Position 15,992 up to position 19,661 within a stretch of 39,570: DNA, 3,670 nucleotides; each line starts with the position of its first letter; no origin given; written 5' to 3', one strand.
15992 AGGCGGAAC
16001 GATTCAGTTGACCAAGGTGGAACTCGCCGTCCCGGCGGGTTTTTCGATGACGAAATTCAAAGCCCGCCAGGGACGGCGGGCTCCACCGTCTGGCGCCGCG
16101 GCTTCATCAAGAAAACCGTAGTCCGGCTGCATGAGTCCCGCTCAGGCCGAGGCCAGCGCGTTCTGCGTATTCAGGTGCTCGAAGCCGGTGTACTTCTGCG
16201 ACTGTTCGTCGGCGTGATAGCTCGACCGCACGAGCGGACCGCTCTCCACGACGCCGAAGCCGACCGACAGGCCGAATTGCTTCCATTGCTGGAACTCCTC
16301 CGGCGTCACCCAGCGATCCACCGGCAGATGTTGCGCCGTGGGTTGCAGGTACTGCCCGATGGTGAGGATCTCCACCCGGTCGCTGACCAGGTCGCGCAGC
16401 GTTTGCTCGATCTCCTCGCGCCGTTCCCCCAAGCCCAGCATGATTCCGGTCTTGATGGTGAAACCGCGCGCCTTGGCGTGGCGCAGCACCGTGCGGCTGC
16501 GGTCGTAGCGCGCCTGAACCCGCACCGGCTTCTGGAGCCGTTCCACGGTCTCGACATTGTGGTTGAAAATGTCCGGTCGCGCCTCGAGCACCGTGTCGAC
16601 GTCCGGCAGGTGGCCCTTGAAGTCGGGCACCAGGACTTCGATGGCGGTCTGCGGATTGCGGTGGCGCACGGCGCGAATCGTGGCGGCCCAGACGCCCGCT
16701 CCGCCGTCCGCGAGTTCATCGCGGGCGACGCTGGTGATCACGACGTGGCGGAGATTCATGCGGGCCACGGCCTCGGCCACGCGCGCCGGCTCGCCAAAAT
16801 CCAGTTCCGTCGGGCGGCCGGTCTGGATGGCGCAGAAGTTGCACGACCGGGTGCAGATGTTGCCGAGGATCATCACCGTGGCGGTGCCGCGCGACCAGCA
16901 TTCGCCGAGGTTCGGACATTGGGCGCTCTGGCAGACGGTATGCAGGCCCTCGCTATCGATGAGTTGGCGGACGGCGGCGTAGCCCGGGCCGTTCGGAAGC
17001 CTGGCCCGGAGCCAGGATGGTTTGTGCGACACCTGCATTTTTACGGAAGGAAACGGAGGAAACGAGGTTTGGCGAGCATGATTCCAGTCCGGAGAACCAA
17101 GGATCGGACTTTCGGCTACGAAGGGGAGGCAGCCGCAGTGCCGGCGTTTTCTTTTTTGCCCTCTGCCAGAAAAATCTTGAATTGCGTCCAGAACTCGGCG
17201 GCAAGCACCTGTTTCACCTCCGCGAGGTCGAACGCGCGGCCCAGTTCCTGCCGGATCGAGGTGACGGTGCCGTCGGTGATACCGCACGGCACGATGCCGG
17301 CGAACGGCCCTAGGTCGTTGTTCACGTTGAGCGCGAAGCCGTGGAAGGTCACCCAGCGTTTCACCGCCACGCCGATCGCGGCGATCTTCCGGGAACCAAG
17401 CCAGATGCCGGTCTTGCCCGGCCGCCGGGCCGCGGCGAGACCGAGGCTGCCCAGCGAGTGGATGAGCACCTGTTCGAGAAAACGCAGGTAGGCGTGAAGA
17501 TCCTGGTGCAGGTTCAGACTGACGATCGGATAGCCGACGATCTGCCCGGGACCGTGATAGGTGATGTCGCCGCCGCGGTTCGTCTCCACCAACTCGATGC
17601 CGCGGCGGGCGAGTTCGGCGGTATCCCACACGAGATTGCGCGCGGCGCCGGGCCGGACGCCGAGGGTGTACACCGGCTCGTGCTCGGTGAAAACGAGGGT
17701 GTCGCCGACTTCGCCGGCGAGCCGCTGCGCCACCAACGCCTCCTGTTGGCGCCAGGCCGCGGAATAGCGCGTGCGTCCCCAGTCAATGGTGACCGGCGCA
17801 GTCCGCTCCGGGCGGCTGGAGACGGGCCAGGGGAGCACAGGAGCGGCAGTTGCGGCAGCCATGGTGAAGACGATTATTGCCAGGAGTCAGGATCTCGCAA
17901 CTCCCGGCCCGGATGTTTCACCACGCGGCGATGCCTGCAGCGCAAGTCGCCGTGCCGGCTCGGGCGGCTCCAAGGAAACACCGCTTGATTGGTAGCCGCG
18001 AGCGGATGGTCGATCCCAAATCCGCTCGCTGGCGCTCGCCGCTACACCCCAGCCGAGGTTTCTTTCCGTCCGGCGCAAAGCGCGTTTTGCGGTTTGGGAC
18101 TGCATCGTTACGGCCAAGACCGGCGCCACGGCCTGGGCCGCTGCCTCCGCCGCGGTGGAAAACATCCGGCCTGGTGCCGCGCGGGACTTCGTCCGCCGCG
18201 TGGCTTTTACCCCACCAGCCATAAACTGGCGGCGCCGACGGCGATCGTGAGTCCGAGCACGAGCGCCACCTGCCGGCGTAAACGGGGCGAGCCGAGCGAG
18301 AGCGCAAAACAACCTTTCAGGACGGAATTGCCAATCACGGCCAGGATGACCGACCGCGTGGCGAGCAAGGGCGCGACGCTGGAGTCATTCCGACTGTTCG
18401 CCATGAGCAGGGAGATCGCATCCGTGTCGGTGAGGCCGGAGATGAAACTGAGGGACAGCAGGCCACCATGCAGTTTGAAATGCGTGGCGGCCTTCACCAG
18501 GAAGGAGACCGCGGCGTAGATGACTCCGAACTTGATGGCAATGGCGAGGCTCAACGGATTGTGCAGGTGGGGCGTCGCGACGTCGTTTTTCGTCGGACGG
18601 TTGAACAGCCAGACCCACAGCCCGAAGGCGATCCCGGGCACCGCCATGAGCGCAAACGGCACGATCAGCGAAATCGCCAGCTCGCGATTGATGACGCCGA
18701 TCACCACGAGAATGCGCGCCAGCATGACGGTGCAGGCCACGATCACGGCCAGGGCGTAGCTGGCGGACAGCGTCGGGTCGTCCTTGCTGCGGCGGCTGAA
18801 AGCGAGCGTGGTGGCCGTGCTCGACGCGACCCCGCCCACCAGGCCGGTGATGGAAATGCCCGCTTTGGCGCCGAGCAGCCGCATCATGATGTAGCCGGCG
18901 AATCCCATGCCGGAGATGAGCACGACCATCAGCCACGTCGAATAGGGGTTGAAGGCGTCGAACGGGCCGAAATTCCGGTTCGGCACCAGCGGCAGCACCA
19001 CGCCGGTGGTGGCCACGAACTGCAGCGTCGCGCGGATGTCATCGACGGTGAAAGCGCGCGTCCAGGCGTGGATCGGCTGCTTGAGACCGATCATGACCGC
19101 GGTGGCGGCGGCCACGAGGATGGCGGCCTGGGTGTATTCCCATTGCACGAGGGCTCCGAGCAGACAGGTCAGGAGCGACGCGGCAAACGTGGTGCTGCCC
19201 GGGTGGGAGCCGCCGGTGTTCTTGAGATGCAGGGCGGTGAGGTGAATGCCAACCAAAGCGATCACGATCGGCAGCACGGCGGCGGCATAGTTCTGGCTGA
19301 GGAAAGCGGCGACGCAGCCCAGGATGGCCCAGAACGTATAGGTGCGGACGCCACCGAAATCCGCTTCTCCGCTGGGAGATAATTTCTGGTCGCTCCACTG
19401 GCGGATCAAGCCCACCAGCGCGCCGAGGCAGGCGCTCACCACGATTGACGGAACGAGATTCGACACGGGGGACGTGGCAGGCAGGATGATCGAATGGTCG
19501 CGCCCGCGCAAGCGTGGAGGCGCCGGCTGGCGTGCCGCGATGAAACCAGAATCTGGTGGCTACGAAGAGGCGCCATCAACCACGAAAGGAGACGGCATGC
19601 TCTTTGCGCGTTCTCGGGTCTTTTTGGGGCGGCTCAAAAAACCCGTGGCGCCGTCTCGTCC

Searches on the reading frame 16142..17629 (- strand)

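Call 24: search_protein_families(library=ncbifam, proteins=[window:16142-17629:-], max_evalue=1e-10)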
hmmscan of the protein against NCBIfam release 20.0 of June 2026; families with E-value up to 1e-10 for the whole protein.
window:16142-17629:- (495 aa): 4 families
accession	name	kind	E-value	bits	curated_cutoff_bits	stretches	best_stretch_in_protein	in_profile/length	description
NF004019.1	PRK05481.1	subfamily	6e-123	409.7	203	1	203-480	1-280/286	lipoyl synthase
NF009544.0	PRK12928.1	subfamily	2.3e-117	391.5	210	1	197-478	14-298/300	lipoyl synthase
NF053790.1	LplA_LipA_fuse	exception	1.8e-116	390.1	800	1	199-476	329-606/606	bifunctional lipoate--protein ligase/lipoyl synthase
TIGR00510.1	lipA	equivalog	3.2e-109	364.9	310.25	1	199-478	13-295/302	lipoyl synthase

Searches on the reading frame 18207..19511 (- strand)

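Call 81: search_protein_families(library=pfam, proteins=[window:18207-19511:-], max_evalue=0.00001)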
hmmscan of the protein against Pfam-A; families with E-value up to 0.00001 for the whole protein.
window:18207-19511:- (434 aa): 2 families
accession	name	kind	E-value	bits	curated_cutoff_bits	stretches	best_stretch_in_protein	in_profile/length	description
PF13194.11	DUF4010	-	2.9e-58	197.5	30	1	197-407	1-210/210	Domain of unknown function (DUF4010)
PF02308.21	MgtC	-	2.9e-13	50.7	31.4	1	23-149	1-120/121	MgtC family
